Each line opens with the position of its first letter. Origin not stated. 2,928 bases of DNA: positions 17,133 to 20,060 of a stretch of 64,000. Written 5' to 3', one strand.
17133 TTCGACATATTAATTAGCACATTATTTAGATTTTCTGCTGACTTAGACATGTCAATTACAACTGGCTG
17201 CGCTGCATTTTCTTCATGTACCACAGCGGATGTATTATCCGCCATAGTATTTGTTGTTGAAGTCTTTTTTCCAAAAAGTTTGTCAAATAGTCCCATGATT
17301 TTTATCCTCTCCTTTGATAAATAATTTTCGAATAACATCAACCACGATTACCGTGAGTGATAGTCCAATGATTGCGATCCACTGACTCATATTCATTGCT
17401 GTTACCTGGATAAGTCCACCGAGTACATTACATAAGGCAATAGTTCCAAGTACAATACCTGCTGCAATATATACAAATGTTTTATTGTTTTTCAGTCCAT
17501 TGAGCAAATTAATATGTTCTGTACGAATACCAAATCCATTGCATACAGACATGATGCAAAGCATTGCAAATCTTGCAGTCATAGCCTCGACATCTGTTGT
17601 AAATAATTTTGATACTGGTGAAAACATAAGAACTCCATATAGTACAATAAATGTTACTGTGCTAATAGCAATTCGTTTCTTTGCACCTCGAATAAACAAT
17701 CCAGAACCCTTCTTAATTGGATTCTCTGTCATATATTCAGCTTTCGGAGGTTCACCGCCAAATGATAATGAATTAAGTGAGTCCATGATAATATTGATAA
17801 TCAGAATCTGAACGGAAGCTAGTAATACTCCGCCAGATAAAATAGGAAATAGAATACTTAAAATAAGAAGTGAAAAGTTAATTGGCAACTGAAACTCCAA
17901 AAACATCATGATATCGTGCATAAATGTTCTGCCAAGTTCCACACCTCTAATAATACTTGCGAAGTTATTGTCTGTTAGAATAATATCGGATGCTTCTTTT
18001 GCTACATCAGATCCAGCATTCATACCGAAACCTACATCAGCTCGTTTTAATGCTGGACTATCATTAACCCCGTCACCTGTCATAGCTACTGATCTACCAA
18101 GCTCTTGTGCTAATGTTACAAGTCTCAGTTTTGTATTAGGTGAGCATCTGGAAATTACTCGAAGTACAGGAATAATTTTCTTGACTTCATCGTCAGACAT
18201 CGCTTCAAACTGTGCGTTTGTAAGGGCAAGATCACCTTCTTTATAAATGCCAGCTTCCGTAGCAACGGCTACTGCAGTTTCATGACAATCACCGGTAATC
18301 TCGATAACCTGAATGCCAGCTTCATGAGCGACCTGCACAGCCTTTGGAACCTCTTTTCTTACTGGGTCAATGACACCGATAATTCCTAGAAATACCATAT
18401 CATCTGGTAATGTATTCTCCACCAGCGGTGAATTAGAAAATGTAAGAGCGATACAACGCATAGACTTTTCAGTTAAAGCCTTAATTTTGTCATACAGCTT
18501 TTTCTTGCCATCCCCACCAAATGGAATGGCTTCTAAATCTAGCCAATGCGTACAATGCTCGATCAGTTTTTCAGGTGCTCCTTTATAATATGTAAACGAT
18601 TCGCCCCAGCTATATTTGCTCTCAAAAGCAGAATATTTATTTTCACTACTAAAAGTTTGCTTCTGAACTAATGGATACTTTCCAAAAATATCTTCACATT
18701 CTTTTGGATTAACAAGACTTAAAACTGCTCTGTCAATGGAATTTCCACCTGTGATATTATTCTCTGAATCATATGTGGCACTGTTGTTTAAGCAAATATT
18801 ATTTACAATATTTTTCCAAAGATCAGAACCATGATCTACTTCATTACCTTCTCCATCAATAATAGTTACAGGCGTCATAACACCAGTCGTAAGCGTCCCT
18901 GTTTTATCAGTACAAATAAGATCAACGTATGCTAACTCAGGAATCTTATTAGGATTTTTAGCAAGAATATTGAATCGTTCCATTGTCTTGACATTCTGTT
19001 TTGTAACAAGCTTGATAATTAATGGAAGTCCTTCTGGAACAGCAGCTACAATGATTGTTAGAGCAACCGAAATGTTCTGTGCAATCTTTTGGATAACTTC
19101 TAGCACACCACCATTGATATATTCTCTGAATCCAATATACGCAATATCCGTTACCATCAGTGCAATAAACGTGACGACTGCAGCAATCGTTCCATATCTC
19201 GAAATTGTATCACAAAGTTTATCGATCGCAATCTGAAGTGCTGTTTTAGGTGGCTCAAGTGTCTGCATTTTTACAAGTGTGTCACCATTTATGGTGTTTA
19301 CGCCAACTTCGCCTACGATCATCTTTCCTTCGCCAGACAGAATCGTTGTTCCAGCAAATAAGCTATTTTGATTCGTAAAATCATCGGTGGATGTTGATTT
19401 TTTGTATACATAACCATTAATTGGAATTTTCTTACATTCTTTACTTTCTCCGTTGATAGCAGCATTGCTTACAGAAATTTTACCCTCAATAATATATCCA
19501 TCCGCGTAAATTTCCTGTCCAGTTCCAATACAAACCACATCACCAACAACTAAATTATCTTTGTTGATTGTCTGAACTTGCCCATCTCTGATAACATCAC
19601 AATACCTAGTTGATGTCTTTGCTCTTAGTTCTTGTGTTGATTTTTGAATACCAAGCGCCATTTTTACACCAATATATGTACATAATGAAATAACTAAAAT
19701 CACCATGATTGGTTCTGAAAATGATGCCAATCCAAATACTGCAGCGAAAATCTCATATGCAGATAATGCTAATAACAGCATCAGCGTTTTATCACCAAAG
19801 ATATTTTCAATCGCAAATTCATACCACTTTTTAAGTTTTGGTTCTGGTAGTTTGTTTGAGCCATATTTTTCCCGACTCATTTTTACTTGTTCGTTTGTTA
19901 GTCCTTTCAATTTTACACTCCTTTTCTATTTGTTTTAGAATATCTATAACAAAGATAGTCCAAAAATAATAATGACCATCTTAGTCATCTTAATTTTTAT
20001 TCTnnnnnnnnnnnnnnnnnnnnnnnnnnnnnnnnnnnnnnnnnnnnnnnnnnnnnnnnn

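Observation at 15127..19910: Four-gene membrane/Ca2+ stress cluster (PspA-like, TerD, vWA/TerY-like, P-type Ca2+-ATPase) inside a phage replication arm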

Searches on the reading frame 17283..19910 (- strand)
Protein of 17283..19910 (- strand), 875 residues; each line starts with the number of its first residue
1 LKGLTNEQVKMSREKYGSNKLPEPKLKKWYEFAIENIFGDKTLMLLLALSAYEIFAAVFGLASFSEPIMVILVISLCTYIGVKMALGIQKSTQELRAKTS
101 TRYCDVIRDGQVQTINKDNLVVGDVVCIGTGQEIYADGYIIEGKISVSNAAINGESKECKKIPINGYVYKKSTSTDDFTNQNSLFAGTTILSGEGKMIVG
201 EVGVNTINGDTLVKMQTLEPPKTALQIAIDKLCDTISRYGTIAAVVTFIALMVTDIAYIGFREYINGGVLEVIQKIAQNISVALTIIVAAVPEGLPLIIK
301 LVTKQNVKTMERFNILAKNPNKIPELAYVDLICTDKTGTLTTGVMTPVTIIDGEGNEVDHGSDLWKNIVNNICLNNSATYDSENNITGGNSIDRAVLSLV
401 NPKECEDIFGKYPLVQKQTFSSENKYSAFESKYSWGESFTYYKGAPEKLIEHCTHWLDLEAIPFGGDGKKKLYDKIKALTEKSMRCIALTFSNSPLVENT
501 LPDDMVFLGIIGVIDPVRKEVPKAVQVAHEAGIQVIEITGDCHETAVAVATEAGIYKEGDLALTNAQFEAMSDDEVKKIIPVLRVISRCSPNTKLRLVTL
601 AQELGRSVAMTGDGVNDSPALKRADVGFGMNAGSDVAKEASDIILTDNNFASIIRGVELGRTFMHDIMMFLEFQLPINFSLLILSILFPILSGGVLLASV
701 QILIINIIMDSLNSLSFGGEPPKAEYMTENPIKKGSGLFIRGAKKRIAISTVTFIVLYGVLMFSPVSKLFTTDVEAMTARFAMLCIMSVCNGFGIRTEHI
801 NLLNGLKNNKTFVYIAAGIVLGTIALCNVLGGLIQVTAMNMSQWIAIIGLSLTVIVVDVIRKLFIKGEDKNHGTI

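Call 3: search_protein_families(library=pfam, proteins=[window:17283-19910:-], max_evalue=0.01)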
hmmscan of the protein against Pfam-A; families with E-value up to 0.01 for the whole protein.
window:17283-19910:- (875 aa): 6 families
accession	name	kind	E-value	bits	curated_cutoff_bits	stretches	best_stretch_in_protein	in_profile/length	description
PF00122.25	E1-E2_ATPase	-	2e-32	112.6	28.1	1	101-311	4-179/181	E1-E2 ATPase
PF00689.26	Cation_ATPase_C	-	1.9e-28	99.8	27.3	1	696-864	3-175/175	Cation transporting ATPase, C-terminus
PF00702.32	Hydrolase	-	8.9e-13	49.5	26.4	1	329-625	1-191/191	haloacid dehalogenase-like hydrolase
PF00690.31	Cation_ATPase_N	-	2.1e-08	34.1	20.4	1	2-50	19-66/69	Cation transporter/ATPase, N-terminus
PF13246.12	Cation_ATPase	-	8.6e-08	32.5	21.7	1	374-456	2-91/91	Cation transport ATPase (P-type)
PF08282.18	Hydrolase_3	-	0.00013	22.3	20.9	1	607-653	205-251/255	haloacid dehalogenase-like hydrolase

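Call 4: search_protein_families(library=phrogs, proteins=[window:17283-19910:-], max_evalue=0.001)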
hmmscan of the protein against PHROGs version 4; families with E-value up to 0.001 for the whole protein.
window:17283-19910:- (875 aa): 1 family
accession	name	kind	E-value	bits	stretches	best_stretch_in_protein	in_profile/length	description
phrog_12316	-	other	2.5e-123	414.1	1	2-865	34-843/850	ATPase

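Call 6: search_dna_similar(query=window:17283-19910:-, collection=phages, mode=protein, max_rows=40)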
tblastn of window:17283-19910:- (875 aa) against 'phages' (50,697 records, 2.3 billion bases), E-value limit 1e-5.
Records with a match: 127; places in all: 134; records where one place covers at least 80% of the query: 17.
Best place of each record, by identity: <60% 127.
By first word of the organism name: Listeria 57; Enterococcus 22; Bacteriophage 16; Salmonella 8; Acinetobacter 8; Streptococcus 5; Escherichia 5; Staphylococcus 4; Pseudomonas 2.
By host as written in the record: Listeria monocytogenes 57; - 32; Enterococcus faecalis 14; Escherichia coli O157:H7 ATCC 43895 5; Homo sapiens 4; Staphylococcus aureus 4; Salmonella enterica subsp. enterica serovar Kentucky 4; Pseudomonas aeruginosa 2; and 4 more.
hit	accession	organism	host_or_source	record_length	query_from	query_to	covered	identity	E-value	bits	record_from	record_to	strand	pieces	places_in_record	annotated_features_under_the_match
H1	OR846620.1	Enterococcus phage Efs 1-1-1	Enterococcus faecalis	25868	3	858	98%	30.7%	6e-85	304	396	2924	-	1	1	record has no annotation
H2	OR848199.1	Listeria phage LM 4-14-1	Listeria monocytogenes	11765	3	863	98%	29.9%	3e-85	305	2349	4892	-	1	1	record has no annotation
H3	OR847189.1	Listeria phage LM 4-11-1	Listeria monocytogenes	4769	3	863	98%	29.9%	2e-85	304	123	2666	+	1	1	record has no annotation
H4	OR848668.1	Listeria phage LM 4-14-1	Listeria monocytogenes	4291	3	870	99%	28.4%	6e-79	285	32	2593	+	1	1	record has no annotation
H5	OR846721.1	Listeria phage LM 4-11-1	Listeria monocytogenes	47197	3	870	99%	28.4%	2e-78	284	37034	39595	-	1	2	record has no annotation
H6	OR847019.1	Listeria phage LM 4-11-1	Listeria monocytogenes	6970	3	865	99%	28.6%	7e-82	294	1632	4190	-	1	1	record has no annotation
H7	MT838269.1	Bacteriophage sp.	human fecal samples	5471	3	864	99%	28.6%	3e-86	307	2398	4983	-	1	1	record has no annotation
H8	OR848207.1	Listeria phage LM 4-14-1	Listeria monocytogenes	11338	3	863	98%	28.4%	2e-78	284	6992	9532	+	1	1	record has no annotation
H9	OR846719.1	Listeria phage LM 4-11-1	Listeria monocytogenes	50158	3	863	98%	28.4%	3e-78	284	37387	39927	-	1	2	record has no annotation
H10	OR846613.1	Enterococcus phage Efs 1-1-1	Enterococcus faecalis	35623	3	868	99%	28.2%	2e-66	248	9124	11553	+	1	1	record has no annotation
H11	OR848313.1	Listeria phage LM 4-14-1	Listeria monocytogenes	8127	2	868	99%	27.5%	2e-59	227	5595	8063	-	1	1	record has no annotation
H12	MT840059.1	Bacteriophage sp.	human fecal samples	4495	206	846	73%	33.5%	5e-90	317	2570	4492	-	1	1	record has no annotation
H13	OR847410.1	Listeria phage LM 4-11-1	Listeria monocytogenes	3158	2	739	84%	28.6%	4e-59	224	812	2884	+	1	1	record has no annotation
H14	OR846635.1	Enterococcus phage Efs 1-1-1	Enterococcus faecalis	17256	3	866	99%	24.4%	2e-45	184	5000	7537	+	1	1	record has no annotation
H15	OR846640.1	Enterococcus phage Efs 1-1-1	Enterococcus faecalis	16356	2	866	99%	24.2%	6e-52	204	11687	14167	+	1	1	record has no annotation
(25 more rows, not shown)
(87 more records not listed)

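Call 11: search_protein_families(library=ncbifam, proteins=[window:17283-19910:-], max_evalue=0.01)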
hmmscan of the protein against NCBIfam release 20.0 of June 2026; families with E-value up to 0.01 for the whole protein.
window:17283-19910:- (875 aa): 21 families
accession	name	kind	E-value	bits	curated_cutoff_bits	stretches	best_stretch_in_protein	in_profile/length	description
TIGR01517.1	ATPase-IIB_Ca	equivalog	1.9e-135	453.2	507.05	1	2-861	54-877/882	calcium-translocating P-type ATPase, PMCA-type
TIGR01522.1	ATPase-IIA2_Ca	equivalog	3.3e-113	379.2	798.3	1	3-866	23-851/854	calcium-transporting P-type ATPase, PMR1-type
TIGR01116.1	ATPase-IIA1_Ca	equivalog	1.8e-92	310.8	703.4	2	440-864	397-797/799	calcium-translocating P-type ATPase, SERCA-type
TIGR01647.1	ATPase-IIIA_H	equivalog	1.7e-71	241.4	615.5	1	3-711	1-639/755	plasma-membrane proton-efflux P-type ATPase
TIGR01523.1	ATPase-IID_K-Na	equivalog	6.5e-71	239.2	645.05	2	414-770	485-859/997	potassium/sodium efflux P-type ATPase, fungal-type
TIGR01106.1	ATPase-IIC_X-K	subfamily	5.1e-70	236.5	946.1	2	2-560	35-612/997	Na,H/K antiporter P-type ATPase subunit alpha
TIGR01494.1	ATPase_P-type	subfamily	5.3e-66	223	62.3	4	576-691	356-466/478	HAD-IC family P-type ATPase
TIGR01524.1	ATPase-IIIB_Mg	equivalog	6e-66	222.9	610.75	1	2-710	32-707/867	magnesium-translocating P-type ATPase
NF011702.0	PRK15122.1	subfamily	3.2e-56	190.8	975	1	2-711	48-747/907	magnesium-translocating P-type ATPase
TIGR01525.1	ATPase-IB_hvy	subfamily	2.7e-52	178.4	346.25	3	583-700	428-548/560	heavy metal translocating P-type ATPase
TIGR01657.1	P-ATPase-V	hypoth_equivalog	7.3e-50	169.5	618.25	2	3-559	139-701/1055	ATP13A2 family polyamine export P-type ATPase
TIGR01511.1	ATPase-IB1_Cu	subfamily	2.5e-37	128.9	397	3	583-682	408-504/542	copper-translocating P-type ATPase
TIGR01512.1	ATPase-IB2_Cd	subfamily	2e-33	115.9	313.5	3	586-698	368-478/494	cadmium family heavy metal-translocating P-type ATPase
TIGR01497.1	kdpB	equivalog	1.8e-27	95.8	527.9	2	505-663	435-566/675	potassium-transporting ATPase subunit KdpB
NF010609.0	PRK14010.1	equivalog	4.9e-26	91.1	1323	2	576-664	474-562/673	K(+)-transporting ATPase subunit B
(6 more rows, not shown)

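Call 12: search_protein_families(library=padloc, proteins=[window:17283-19910:-], max_evalue=0.01)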
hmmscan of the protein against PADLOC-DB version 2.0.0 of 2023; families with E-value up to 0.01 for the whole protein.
window:17283-19910:- (875 aa): 0 families

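Call 13: find_related_loci(query=window:17283-19910:-, collection=viral_contigs, flank=10000)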
Query window:17283-19910:- (875 aa) in viral_contigs; peptide patterns used: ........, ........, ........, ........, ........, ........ (x = any residue, [..] = any of these).
103 stretches matched a pattern; 102 encode a relative of the query (tblastn E <= 1e-3); the best 80 are kept; 80 distinct loci.
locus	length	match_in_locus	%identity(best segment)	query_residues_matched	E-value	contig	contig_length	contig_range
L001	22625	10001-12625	99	1-875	0e+0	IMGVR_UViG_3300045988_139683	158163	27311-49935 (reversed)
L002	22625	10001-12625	99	1-875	0e+0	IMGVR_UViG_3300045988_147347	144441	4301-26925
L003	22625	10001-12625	99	1-875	0e+0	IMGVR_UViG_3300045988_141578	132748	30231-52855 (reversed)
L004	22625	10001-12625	98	1-875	0e+0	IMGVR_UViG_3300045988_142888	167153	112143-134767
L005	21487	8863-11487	98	1-875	0e+0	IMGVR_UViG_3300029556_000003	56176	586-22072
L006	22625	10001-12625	98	1-875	0e+0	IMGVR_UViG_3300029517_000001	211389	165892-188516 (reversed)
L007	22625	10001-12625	97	1-875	0e+0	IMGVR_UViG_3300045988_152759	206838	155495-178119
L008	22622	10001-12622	89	1-875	0e+0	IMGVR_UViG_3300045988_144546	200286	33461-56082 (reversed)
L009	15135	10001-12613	90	1-875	0e+0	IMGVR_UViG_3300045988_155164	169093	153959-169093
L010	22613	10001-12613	90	1-875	0e+0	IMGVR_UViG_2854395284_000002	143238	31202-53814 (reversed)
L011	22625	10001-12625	98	1-875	0e+0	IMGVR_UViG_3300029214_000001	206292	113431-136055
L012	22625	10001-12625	98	1-875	0e+0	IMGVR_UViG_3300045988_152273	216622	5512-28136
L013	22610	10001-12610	80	1-875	0e+0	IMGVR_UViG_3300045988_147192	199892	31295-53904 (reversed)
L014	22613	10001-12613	89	1-875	0e+0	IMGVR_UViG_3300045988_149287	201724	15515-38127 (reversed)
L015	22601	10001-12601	70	1-873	0e+0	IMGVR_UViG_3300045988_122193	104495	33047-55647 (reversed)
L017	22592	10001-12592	70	1-869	0e+0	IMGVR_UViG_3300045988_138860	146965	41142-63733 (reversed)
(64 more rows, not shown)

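Call 14: find_homologous_proteins(query=window:17283-19910:-, max_evalue=1e-20)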
Query window:17283-19910:- (875 aa): 7551 proteins with E <= 1e-20 among 8000 candidates; the best 120 are listed.
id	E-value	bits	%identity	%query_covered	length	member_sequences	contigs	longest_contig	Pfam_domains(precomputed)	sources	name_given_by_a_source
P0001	0.0e+0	1922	99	100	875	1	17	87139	PF00702.33,PF13246.13,PF00689.27,PF00690.32,PF00122.26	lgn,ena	-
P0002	0.0e+0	1921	99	100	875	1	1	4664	PF00702.33,PF13246.13,PF00689.27,PF00690.32,PF00122.26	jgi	jgi:Ca2+-transporting ATPase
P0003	0.0e+0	1919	99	100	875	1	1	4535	PF00702.33,PF13246.13,PF00689.27,PF00690.32,PF00122.26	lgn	-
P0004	0.0e+0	1919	99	100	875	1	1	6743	PF00702.33,PF13246.13,PF00689.27,PF00690.32,PF00122.26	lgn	-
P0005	0.0e+0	1918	99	100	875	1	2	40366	PF00702.33,PF13246.13,PF00689.27,PF00690.32,PF00122.26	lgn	-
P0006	0.0e+0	1916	99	100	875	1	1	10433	PF00702.33,PF13246.13,PF00689.27,PF00690.32,PF00122.26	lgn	-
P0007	0.0e+0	1916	99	100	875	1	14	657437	PF00702.33,PF13246.13,PF00689.27,PF00690.32,PF00122.26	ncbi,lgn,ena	-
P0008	0.0e+0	1914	99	100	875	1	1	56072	PF00702.33,PF13246.13,PF00689.27,PF00690.32,PF00122.26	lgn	-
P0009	0.0e+0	1914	99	100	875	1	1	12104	PF00702.33,PF13246.13,PF00689.27,PF00690.32,PF00122.26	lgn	-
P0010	0.0e+0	1914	99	100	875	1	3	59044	PF00702.33,PF13246.13,PF00689.27,PF00690.32,PF00122.26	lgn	-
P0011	0.0e+0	1914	99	100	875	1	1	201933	PF00702.33,PF13246.13,PF00689.27,PF00690.32,PF00122.26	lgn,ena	-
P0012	0.0e+0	1913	99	100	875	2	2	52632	PF00702.33,PF13246.13,PF00689.27,PF00690.32,PF00122.26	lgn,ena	-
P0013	0.0e+0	1910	99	100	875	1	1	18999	PF00702.33,PF13246.13,PF00689.27,PF00690.32,PF00122.26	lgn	-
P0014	0.0e+0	1910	99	100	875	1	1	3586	PF00702.33,PF13246.13,PF00689.27,PF00690.32,PF00122.26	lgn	-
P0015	0.0e+0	1909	99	100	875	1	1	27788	PF00702.33,PF13246.13,PF00689.27,PF00690.32,PF00122.26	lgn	-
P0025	0.0e+0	1901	98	100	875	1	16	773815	PF00702.33,PF13246.13,PF00689.27,PF00690.32,PF00122.26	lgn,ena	-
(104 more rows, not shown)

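Call 18: find_encoding_contigs(protein=P0025, flank=10000, max_places=3)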
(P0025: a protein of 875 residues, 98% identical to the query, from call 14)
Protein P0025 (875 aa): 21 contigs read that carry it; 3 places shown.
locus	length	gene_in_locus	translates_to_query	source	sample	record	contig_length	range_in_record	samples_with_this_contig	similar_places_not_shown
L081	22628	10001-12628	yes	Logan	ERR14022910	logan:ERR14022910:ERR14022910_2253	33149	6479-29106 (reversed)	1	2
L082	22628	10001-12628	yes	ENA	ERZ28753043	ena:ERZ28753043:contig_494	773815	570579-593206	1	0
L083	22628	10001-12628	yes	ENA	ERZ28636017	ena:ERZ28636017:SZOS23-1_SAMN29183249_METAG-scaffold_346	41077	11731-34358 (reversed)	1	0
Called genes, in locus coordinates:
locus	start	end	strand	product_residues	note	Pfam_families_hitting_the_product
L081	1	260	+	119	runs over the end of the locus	-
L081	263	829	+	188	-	PF01467:CTP_transf_like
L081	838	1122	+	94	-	-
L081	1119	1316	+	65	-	-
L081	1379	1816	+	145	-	-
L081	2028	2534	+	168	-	-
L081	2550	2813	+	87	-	-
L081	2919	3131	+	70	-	-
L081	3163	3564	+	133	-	-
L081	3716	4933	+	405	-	-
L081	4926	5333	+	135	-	-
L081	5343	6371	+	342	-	PF10127:RlaP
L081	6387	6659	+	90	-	-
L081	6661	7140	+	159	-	-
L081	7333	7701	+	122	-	-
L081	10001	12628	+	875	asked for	PF00690:Cation_ATPase_N, PF00122:E1-E2_ATPase, PF00702:Hydrolase, PF13246:Cation_ATPase, PF00689:Cation_ATPase_C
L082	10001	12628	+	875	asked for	PF00690:Cation_ATPase_N, PF00122:E1-E2_ATPase, PF00702:Hydrolase, PF13246:Cation_ATPase, PF00689:Cation_ATPase_C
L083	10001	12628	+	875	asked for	PF00690:Cation_ATPase_N, PF00122:E1-E2_ATPase, PF00702:Hydrolase, PF13246:Cation_ATPase, PF00689:Cation_ATPase_C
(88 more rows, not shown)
